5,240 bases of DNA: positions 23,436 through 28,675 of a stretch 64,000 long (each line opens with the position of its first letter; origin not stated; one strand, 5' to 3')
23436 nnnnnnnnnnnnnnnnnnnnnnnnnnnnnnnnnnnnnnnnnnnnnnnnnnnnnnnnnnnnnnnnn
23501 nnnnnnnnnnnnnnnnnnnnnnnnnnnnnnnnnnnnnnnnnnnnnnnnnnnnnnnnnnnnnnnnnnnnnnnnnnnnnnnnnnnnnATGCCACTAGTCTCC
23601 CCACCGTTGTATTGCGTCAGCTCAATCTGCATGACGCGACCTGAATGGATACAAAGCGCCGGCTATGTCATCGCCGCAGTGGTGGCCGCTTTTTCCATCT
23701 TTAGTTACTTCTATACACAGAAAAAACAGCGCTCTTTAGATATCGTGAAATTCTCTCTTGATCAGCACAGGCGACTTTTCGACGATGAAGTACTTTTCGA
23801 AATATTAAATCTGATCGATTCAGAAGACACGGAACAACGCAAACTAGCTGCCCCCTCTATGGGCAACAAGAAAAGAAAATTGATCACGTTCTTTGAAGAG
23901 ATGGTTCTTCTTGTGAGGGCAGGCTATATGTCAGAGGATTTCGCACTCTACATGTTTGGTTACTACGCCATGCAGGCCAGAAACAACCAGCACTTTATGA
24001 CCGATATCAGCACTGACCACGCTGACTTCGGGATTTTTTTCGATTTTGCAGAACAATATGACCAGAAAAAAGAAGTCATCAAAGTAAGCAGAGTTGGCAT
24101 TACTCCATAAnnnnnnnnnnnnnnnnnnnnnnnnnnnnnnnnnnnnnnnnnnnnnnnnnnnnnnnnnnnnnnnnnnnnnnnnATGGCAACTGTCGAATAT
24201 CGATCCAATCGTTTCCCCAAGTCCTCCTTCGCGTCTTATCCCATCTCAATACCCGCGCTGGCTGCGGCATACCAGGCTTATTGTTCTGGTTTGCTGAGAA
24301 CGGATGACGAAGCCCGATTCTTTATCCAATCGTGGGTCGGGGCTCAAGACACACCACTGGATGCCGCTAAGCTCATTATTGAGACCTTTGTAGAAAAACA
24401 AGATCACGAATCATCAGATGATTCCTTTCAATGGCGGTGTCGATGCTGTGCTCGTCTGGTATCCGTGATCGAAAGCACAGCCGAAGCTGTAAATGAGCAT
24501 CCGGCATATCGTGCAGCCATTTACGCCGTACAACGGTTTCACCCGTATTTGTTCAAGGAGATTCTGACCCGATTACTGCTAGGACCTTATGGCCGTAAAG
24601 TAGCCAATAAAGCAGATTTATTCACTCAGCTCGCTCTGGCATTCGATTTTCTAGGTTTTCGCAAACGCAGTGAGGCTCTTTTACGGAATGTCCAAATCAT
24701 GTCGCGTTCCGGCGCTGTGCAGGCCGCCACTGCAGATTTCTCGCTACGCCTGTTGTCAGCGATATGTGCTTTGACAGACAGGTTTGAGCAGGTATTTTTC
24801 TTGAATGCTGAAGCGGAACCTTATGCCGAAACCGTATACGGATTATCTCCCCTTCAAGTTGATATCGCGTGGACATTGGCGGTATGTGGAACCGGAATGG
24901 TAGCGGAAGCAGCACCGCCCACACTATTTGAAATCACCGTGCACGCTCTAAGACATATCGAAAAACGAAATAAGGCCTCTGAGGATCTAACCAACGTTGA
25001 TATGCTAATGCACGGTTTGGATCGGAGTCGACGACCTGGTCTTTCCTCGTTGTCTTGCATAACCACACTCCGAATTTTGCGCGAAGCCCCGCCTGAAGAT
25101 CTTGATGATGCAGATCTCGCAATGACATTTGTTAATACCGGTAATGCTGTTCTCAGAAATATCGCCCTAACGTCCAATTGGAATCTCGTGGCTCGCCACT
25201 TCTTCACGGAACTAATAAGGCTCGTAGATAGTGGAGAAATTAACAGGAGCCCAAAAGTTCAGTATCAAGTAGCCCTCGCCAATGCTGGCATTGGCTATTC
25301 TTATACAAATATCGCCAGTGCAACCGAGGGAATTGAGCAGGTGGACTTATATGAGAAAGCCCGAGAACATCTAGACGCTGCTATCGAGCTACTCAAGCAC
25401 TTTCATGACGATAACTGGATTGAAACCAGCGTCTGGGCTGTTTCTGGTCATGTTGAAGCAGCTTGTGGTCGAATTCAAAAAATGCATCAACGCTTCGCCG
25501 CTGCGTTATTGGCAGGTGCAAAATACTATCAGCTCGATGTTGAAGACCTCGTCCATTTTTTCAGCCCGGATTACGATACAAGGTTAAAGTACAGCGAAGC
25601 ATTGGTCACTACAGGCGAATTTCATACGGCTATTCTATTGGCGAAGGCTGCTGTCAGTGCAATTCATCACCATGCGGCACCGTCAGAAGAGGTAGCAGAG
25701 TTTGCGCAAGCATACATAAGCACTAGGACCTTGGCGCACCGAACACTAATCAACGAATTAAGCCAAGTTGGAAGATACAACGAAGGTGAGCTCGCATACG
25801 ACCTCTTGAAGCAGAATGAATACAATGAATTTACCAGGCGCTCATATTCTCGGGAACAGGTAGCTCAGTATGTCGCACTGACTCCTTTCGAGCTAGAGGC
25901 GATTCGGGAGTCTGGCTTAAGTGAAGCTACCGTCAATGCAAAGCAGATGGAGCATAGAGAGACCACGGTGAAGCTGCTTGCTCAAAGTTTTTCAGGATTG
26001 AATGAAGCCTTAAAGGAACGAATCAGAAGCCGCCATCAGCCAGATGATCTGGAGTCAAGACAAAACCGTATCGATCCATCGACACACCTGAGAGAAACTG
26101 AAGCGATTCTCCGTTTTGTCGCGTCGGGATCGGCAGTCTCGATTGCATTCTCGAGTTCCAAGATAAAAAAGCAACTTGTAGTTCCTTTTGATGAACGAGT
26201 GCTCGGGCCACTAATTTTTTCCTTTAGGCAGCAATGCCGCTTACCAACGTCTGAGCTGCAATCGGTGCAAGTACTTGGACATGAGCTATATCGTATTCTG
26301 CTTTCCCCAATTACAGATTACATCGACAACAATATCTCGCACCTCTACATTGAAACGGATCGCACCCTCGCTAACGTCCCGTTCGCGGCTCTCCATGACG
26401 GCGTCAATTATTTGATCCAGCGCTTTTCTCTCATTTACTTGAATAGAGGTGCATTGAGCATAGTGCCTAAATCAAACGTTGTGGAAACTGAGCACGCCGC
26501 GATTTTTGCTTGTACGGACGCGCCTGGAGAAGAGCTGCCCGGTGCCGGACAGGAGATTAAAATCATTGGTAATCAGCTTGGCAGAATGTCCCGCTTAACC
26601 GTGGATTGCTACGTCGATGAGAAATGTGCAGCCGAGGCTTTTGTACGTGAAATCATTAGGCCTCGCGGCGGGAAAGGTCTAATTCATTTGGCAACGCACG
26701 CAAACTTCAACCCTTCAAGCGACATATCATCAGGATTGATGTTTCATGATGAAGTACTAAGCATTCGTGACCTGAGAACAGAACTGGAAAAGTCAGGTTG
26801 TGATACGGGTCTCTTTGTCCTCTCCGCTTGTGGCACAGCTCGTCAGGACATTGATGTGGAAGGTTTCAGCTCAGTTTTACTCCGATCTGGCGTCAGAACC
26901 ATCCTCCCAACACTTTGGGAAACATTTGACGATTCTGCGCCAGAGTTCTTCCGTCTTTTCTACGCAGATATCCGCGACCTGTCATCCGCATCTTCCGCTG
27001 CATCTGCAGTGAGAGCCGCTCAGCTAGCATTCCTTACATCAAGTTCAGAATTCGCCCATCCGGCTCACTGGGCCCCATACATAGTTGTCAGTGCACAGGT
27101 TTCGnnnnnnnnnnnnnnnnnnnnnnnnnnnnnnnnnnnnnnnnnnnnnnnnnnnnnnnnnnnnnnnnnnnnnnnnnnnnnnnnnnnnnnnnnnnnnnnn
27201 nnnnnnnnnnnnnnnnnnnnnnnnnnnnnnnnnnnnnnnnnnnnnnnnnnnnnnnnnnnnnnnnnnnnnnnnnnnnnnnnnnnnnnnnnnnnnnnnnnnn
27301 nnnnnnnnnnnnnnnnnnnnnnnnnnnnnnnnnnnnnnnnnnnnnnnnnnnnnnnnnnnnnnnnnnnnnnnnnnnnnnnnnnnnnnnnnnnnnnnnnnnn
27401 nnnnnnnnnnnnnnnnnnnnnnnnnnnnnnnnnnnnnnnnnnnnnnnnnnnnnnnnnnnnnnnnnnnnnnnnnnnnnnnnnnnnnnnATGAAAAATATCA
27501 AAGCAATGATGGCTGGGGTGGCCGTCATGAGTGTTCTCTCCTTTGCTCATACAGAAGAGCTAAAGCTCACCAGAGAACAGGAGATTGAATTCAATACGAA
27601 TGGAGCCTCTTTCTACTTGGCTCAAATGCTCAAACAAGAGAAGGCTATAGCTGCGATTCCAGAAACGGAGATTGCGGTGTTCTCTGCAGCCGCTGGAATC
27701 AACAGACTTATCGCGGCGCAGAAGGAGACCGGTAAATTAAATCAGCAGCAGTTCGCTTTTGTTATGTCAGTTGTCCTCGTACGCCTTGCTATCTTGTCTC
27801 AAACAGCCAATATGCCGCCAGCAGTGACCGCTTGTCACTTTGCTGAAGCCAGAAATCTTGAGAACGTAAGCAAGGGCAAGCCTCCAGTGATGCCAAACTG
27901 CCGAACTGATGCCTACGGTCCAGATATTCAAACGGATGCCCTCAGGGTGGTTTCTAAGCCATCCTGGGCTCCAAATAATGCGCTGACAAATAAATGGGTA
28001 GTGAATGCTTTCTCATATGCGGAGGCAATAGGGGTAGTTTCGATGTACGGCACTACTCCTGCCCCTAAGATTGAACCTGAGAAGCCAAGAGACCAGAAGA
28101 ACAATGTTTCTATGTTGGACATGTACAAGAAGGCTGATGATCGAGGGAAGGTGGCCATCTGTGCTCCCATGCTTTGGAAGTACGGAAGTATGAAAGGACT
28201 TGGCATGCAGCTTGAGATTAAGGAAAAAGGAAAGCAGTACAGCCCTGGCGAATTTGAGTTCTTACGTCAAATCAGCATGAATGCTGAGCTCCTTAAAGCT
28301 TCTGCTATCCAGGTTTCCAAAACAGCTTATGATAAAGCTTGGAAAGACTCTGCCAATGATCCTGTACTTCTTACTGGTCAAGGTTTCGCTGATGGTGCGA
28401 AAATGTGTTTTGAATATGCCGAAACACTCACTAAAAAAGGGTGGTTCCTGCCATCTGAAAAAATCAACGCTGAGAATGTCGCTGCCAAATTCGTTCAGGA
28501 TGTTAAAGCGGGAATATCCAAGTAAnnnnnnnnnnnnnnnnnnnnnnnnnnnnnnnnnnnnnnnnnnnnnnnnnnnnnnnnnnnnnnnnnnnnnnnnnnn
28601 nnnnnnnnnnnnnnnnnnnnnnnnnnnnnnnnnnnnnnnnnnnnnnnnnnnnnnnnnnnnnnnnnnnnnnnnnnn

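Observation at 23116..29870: ~6.7-kb module built around a 974-aa CHAT (caspase-like) protease, bracketed by ~100-bp imperfect direct repeats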

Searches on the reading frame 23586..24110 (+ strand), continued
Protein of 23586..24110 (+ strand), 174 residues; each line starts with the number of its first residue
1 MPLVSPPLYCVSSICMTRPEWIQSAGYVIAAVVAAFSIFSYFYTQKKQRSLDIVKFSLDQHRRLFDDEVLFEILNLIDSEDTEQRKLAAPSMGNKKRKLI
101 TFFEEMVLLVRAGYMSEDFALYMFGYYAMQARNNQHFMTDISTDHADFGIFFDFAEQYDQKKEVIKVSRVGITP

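Call 95: search_protein_families(library=pfam, alignment_id=A9, max_evalue=0.00001)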
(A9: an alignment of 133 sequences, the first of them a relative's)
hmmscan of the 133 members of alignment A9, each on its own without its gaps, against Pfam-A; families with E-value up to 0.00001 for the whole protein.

A. member 1, L019:690-1610:+ (307 aa): 2 families
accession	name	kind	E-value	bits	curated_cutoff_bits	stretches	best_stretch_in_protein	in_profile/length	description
PF00589.27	Phage_integrase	-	1.6e-33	116.3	27.1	1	127-289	3-170/172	Phage integrase family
PF13495.12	Phage_int_SAM_4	-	3.5e-20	72.6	27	1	28-108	1-82/85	Phage integrase, N-terminal SAM-like domain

B. families by the number of members that match (of 133 scanned): 133 families (the first 25 are shown)
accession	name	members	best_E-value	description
PF00589.27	Phage_integrase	6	1.8e-38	Phage integrase family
PF13304.12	AAA_21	5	9.5e-20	AAA domain, putative AbiEii toxin, Type IV TA system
PF00005.33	ABC_tran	4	4.8e-51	ABC transporter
PF02653.21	BPD_transp_2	4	4.8e-46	Branched-chain amino acid transport system / permease component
PF00144.29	Beta-lactamase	2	2.7e-50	Beta-lactamase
PF13495.12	Phage_int_SAM_4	2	3.7e-29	Phage integrase, N-terminal SAM-like domain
PF13676.11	TIR_2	2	7.6e-20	TIR domain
PF00528.27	BPD_transp_1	2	1.2e-18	Binding-protein-dependent transport system inner membrane component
PF07063.19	HGLS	1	1.5e-160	2-oxoadipate dioxygenase/decarboxylase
PF09334.17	tRNA-synt_1g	1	2e-155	tRNA synthetases class I (M)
PF04960.20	Glutaminase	1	1.4e-115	Glutaminase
PF00120.29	Gln-synt_C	1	8e-108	Glutamine synthetase, catalytic domain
PF02601.20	Exonuc_VII_L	1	5.1e-102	Exonuclease VII, large subunit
PF00701.28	DHDPS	1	5.8e-96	Dihydrodipicolinate synthetase family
PF10108.15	DNA_pol_B_exo2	1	1.7e-95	Predicted 3'-5' exonuclease related to the exonuclease domain of PolB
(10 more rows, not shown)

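Call 96: search_protein_families(library=padloc, alignment_id=A9, max_evalue=1e-10)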
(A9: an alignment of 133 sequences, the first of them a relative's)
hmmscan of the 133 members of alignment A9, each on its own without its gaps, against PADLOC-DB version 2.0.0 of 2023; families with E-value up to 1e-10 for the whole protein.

A. member 1, L019:690-1610:+ (307 aa): 0 families

B. families by the number of members that match (of 133 scanned): 109 families (the first 25 are shown)
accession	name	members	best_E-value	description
PDLC04135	mad3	5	2.2e-35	mads_3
PDLC04140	mad8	3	5.5e-17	mads_8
PDLC02980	AriA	2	1.3e-18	-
PDLC04134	mad2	2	3.3e-14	mads_2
PDLC03310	MTase_II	1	5.8e-208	Type II methyltransferase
PDLC03983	PD-Lambda-2_C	1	1.5e-168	-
PDLC03982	PD-Lambda-2_B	1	3.4e-155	-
PDLC00424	ThsB1|ThsB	1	1.5e-124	TIR-like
PDLC01995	RtcR_PspF2--CARF_AAA_HTH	1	5.4e-109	-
PDLC03454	REase_II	1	1.5e-104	Type II restriction enzyme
PDLC03957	bSEFIR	1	4.6e-67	-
PDLC03984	PD-Lambda-2_C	1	8.4e-66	-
PDLC01993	RtcR--CARF_AAA_HTH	1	9.5e-59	-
PDLC01994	RtcR_PspF1--CARF_AAA_HTH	1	2e-57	-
PDLC01136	RT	1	1.9e-53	RT (reverse transcriptase)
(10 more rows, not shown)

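Call 101: search_protein_families(library=pfam, proteins=[L018:610-1887:+, L018:3116-4057:+, L018:4103-4939:+, L027:4509-5339:+, L027:6315-7070:+, L027:7136-8926:-, L028:1143-1454:+, L028:643-1050:+, L028:2674-3072:+], max_evalue=0.01)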
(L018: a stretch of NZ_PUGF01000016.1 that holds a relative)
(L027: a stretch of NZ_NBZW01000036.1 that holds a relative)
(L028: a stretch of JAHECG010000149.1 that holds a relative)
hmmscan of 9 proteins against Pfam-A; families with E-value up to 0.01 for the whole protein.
L018:610-1887:+ (426 aa): 9 families
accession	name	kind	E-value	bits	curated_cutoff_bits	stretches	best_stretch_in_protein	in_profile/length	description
PF04607.23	RelA_SpoT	-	4.2e-17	62.9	27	1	74-213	2-111/113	Region found in RelA / SpoT proteins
PF17675.6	APG6_N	-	0.00011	23.1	45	1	233-314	25-108/132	Apg6 coiled-coil region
PF08647.16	BRE1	-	0.00038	20.9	27.9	1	240-301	5-66/95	BRE1 E3 ubiquitin ligase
PF08614.16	ATG16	-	0.0004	21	33.7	1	237-301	73-137/200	Autophagy protein 16 (ATG16)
PF06785.16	UPF0242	-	0.0023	18.4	33.5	1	239-307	76-145/194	Uncharacterised protein family (UPF0242) N-terminus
PF06818.20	Fez1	-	0.0025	18.7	34.4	1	240-305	40-105/199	Fez1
PF16716.10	BST2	-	0.0037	18.3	27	1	241-301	20-80/91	Bone marrow stromal antigen 2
PF03961.19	FapA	-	0.005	16.9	31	1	234-323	159-251/272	Flagellar Assembly Protein A beta solenoid domain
PF05701.16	WEMBL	-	0.0082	15.4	35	0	240-306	351-417/562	Weak chloroplast movement under blue light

L018:3116-4057:+ (314 aa): 0 families

L018:4103-4939:+ (279 aa): 1 family
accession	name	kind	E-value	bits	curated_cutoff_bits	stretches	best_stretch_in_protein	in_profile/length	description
PF11185.13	DUF2971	-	6.1e-07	31.1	22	1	136-207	1-89/89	Protein of unknown function (DUF2971)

L027:4509-5339:+ (277 aa): 0 families

L027:6315-7070:+ (252 aa): 0 families

L027:7136-8926:- (596 aa): 6 families
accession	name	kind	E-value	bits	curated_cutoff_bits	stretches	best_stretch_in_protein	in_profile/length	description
PF13304.12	AAA_21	-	9.5e-20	72.3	27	1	26-298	1-304/304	AAA domain, putative AbiEii toxin, Type IV TA system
PF13175.12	AAA_15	-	3e-17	63.8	32.1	2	5-53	3-52/374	AAA ATPase domain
PF02463.25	SMC_N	-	0.00021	21.3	40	0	5-62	5-64/220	RecF/RecN/SMC N terminal domain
PF13514.12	AAA_27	-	0.00023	21.2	22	1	4-45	2-47/206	AAA domain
PF13555.12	AAA_29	-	0.00091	19.4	27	1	5-41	4-39/61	P-loop containing region of AAA domain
PF13476.12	AAA_23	-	0.0011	20.1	27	1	8-60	2-55/201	AAA domain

L028:1143-1454:+ (104 aa): 0 families

L028:643-1050:+ (136 aa): 0 families

L028:2674-3072:+ (133 aa): 0 families

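Call 103: find_related_loci(query=A4, collection=viral_contigs, flank=5000)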
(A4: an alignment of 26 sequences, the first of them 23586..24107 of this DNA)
Query A4 (174 aa) in viral_contigs; peptide patterns used: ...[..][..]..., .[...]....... (x = any residue, [..] = any of these).
157 stretches matched a pattern; 2 encode a relative of the query (tblastn E <= 1e-3); 2 distinct loci.
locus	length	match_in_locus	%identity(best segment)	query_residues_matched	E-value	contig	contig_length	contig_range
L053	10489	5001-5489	39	15-170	5e-32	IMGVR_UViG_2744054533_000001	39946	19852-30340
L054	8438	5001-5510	37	1-156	6e-31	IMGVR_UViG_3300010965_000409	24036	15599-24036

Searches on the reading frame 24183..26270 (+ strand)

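Call 26: search_protein_families(library=pfam, proteins=[window:24183-26270:+], max_evalue=10)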
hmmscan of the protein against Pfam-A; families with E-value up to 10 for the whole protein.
window:24183-26270:+ (696 aa): 1 family
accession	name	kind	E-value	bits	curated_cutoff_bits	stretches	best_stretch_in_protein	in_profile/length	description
PF13428.12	TPR_14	-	0.64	11.3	23.5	0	467-493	4-30/44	Tetratricopeptide repeat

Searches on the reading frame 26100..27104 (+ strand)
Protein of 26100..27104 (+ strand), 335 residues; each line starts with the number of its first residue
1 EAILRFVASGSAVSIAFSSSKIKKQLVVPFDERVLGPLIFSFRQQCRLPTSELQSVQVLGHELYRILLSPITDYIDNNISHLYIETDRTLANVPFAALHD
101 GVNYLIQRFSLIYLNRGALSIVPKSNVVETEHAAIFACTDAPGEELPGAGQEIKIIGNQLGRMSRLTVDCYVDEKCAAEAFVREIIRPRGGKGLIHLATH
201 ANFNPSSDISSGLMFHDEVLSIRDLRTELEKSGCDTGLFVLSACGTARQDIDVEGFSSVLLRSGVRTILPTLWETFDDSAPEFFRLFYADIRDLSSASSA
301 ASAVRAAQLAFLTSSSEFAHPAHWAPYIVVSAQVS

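Call 86: search_solved_structures(query=window:26100-27104:+, max_evalue=0.01, show_alignments=3)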
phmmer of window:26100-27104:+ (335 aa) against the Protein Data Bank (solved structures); distinct sequences matched with E-value up to 0.01: 0.

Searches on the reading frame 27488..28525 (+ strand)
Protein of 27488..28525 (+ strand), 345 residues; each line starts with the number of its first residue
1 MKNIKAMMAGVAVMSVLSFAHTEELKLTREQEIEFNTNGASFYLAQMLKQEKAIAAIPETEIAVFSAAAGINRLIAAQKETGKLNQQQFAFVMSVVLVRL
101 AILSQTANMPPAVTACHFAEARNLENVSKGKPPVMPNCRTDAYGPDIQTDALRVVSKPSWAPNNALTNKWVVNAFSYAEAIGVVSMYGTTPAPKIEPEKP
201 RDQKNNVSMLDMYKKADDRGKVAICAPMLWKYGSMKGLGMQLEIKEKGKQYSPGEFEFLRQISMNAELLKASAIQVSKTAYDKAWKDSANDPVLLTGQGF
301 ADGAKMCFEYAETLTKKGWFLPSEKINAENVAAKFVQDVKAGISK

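Call 9: search_protein_families(library=pfam, proteins=[window:27488-28525:+], max_evalue=0.01)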
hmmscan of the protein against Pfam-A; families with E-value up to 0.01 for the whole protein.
window:27488-28525:+ (345 aa): 0 families

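Call 10: search_protein_families(library=padloc, proteins=[window:27488-28525:+], max_evalue=0.01)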
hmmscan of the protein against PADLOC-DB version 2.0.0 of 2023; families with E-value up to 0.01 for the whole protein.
window:27488-28525:+ (345 aa): 0 families

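Call 26: search_protein_families(library=pfam, proteins=[window:27488-28522:+], max_evalue=10)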
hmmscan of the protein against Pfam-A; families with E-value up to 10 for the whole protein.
window:27488-28522:+ (345 aa): 1 family
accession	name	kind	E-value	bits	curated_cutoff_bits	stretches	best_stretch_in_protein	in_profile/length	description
PF16544.10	STAR_dimer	-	0.15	12.1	26.3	1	41-65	6-26/53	Homodimerisation region of STAR domain protein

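Call 61: search_protein_representatives(protein=window:27488-28522:+)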
Query: 345 residues. Proteins with E-value up to 0.001 (for the whole library): 30; up to 1e-10: 16; up to 1e-30: 8. The best 30 are listed.
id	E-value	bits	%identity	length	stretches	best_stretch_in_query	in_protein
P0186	7.9e-176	600.3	77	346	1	1-342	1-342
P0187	1.5e-62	228.2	97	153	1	14-131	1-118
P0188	2.1e-51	191.5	53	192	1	7-189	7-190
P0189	3.6e-43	164.5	71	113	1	174-287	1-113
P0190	8.4e-40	153.4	34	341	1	23-316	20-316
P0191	6.9e-34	134.0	53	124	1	72-192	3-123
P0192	1.8e-33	132.6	44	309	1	28-189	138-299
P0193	6.7e-32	127.4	29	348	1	12-332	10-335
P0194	1.3e-29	120.0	43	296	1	34-181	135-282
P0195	1.3e-15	74.0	27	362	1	28-314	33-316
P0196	3.6e-15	72.5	33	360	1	10-195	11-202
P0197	7.0e-13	65.0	34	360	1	43-192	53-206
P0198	1.0e-12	64.5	34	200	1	40-188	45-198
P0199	2.8e-12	63.0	31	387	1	28-182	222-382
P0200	6.0e-12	61.9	31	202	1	5-194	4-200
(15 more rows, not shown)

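Call 72: search_protein_families(library=ncbifam, proteins=[window:27488-28522:+], max_evalue=0.01)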
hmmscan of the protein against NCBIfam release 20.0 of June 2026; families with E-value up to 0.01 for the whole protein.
window:27488-28522:+ (345 aa): 0 families
